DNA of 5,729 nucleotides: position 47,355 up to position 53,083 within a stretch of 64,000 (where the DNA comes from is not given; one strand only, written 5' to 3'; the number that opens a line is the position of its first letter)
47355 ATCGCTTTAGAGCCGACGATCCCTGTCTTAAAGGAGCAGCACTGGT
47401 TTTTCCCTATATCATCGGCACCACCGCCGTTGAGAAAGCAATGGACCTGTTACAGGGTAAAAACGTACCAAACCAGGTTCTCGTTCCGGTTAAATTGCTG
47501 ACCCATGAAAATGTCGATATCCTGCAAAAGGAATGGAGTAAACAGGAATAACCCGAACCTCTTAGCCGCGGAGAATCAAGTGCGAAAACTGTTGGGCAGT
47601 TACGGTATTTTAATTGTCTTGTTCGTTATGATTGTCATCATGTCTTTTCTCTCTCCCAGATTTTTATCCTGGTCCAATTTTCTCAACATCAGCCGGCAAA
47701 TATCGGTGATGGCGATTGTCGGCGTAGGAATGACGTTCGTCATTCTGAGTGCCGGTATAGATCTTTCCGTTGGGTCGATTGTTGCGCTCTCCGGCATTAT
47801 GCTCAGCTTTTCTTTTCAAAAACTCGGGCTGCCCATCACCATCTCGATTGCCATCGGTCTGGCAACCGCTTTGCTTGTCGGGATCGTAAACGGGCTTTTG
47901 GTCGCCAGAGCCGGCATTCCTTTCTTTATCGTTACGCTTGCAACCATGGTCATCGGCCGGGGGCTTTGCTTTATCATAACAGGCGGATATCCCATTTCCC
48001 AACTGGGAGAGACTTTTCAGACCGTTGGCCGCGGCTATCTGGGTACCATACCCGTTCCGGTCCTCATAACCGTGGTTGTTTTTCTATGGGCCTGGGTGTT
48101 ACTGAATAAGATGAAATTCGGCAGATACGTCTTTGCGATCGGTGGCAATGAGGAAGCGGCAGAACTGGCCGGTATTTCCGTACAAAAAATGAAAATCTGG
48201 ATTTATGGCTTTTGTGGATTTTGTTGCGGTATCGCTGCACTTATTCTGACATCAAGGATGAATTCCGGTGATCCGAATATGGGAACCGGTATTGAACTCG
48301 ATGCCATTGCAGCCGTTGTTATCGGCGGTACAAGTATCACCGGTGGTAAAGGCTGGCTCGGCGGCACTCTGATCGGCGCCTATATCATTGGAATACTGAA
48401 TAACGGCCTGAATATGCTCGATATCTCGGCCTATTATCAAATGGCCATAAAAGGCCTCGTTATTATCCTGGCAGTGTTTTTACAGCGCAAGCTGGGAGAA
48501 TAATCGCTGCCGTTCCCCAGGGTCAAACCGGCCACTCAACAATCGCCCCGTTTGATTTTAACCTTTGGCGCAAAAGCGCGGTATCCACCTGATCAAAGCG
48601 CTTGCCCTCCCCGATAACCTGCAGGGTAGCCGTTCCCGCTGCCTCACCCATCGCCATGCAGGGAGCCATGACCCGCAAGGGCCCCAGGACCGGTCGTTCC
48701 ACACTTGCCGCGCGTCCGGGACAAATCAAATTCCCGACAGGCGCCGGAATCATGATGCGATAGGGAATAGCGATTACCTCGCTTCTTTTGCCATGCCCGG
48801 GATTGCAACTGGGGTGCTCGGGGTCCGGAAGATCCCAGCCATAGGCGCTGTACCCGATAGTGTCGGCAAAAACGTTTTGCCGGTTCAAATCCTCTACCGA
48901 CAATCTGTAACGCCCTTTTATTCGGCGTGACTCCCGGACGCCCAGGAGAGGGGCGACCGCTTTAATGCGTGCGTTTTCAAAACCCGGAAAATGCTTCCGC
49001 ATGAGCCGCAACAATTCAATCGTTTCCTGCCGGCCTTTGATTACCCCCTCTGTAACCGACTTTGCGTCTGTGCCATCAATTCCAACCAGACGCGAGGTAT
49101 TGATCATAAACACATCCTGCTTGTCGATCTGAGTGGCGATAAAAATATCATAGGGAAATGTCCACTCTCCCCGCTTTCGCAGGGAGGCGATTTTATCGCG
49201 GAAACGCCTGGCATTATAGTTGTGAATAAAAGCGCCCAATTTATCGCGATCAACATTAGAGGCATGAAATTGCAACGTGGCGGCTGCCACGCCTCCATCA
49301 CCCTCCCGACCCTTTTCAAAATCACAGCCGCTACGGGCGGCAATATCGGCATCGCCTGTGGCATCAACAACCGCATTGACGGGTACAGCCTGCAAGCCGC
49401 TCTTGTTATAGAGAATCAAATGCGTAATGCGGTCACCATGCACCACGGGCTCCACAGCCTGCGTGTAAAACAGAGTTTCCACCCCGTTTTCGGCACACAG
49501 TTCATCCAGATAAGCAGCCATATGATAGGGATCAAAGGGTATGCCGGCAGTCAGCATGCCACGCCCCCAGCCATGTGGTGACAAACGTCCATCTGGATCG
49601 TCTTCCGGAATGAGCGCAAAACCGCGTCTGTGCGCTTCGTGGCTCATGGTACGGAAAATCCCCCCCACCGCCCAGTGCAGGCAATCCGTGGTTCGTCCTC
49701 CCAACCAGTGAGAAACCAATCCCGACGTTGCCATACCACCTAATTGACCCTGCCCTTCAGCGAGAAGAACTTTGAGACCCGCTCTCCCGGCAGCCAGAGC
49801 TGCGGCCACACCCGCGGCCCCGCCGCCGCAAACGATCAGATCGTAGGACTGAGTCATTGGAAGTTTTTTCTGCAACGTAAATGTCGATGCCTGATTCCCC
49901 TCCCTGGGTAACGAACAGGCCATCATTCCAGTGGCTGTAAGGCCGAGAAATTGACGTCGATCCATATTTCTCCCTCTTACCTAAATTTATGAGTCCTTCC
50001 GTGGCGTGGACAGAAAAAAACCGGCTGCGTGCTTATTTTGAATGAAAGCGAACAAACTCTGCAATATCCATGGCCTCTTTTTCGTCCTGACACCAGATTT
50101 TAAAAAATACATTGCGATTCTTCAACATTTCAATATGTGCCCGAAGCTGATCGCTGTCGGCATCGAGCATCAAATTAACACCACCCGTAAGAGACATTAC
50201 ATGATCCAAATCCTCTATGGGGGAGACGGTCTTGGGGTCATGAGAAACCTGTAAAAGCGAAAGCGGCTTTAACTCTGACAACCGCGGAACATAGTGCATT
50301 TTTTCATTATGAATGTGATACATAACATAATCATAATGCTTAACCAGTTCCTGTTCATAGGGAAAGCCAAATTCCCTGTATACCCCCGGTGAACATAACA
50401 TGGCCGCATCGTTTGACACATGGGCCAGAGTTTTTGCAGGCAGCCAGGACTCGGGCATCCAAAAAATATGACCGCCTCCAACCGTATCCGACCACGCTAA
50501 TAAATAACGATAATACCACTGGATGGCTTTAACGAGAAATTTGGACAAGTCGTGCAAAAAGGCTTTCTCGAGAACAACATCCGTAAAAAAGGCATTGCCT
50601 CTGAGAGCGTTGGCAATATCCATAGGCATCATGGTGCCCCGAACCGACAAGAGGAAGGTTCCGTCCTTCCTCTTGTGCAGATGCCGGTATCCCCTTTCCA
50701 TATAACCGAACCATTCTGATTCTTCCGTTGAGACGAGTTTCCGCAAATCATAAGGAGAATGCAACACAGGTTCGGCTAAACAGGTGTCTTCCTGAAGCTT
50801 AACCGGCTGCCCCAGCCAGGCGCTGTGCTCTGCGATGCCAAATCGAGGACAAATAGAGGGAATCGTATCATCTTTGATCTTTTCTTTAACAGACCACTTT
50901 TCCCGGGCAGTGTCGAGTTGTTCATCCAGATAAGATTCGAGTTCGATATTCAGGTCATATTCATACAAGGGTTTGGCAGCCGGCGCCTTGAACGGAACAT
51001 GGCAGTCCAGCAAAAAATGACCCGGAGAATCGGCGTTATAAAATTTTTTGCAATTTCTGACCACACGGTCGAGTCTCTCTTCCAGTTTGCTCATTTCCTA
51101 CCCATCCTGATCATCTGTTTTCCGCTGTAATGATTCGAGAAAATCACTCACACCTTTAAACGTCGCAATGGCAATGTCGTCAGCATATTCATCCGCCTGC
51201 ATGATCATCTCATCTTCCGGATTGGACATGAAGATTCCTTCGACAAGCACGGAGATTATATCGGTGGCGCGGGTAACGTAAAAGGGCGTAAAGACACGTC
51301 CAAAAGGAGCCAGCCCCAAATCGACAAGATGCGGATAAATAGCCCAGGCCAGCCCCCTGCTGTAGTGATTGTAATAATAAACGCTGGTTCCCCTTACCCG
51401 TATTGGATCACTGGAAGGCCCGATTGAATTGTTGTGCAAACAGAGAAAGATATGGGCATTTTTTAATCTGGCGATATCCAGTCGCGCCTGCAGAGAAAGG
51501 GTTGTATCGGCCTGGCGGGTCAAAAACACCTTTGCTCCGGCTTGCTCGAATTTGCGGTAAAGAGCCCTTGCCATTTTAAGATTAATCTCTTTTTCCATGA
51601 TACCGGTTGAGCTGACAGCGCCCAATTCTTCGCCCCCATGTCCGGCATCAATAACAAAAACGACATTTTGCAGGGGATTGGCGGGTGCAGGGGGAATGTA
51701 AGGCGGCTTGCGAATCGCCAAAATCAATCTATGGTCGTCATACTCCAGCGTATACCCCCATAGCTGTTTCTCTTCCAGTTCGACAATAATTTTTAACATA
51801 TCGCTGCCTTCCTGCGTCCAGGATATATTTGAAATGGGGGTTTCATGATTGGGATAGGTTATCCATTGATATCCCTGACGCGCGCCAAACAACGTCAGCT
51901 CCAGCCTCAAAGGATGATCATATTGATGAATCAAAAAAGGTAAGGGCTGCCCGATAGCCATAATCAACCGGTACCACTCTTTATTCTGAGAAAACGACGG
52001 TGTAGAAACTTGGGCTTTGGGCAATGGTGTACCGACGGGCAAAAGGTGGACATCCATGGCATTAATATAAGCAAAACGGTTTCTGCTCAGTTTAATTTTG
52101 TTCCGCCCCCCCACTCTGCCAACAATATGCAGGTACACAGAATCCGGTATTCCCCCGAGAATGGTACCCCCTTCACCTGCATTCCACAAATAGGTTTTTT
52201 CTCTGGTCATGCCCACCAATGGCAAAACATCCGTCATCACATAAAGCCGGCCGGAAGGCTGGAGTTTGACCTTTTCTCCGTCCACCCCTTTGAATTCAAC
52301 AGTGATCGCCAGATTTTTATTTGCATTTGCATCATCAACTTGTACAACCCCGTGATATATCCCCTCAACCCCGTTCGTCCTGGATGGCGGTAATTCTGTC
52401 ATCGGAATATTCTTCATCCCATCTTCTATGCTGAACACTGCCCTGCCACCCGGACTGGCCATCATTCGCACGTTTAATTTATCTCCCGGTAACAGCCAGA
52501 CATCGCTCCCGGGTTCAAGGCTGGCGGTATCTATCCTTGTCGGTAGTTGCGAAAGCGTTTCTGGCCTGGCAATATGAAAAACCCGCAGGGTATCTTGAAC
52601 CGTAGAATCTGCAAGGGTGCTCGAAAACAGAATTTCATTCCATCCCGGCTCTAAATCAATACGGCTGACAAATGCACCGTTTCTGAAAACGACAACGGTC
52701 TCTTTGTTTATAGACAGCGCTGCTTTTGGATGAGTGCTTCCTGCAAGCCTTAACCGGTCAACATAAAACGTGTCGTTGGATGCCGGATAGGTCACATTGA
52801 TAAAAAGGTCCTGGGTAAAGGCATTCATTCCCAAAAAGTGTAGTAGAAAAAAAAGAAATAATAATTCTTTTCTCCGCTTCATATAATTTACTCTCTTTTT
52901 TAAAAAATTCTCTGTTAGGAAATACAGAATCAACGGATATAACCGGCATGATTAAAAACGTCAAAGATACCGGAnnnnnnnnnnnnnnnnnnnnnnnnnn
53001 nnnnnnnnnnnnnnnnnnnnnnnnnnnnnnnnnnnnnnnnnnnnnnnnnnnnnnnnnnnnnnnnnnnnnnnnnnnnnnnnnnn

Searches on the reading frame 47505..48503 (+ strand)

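Call 49: search_protein_families(library=pfam, max_evalue=0.000001, proteins=[window:47505-48503:+])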
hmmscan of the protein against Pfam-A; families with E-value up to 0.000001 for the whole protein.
window:47505-48503:+ (332 aa): 1 family
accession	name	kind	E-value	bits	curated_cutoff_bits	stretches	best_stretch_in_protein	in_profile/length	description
PF02653.21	BPD_transp_2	-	2e-44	152.2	26.8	1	59-324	2-269/269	Branched-chain amino acid transport system / permease component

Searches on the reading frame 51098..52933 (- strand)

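Call 14: search_protein_families(library=ncbifam, max_evalue=1e-8, proteins=[window:51098-52933:-])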
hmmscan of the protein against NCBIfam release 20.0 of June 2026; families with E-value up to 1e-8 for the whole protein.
window:51098-52933:- (611 aa): 4 families
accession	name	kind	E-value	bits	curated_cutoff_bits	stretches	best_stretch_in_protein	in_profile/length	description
TIGR02883.1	spore_cwlD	equivalog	1.7e-26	93.5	221.55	1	425-598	2-189/189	N-acetylmuramoyl-L-alanine amidase CwlD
NF007751.0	PRK10431.1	equivalog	8.1e-21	74.1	532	1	418-503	186-272/445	N-acetylmuramoyl-L-alanine amidase AmiB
NF007652.1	PRK10319.1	equivalog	1e-18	67.6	400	1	424-504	58-139/291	N-acetylmuramoyl-L-alanine amidase AmiA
NF038267.1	amidase_AmiC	exception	1.5e-18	66.6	700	1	423-519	186-279/407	N-acetylmuramoyl-L-alanine amidase AmiC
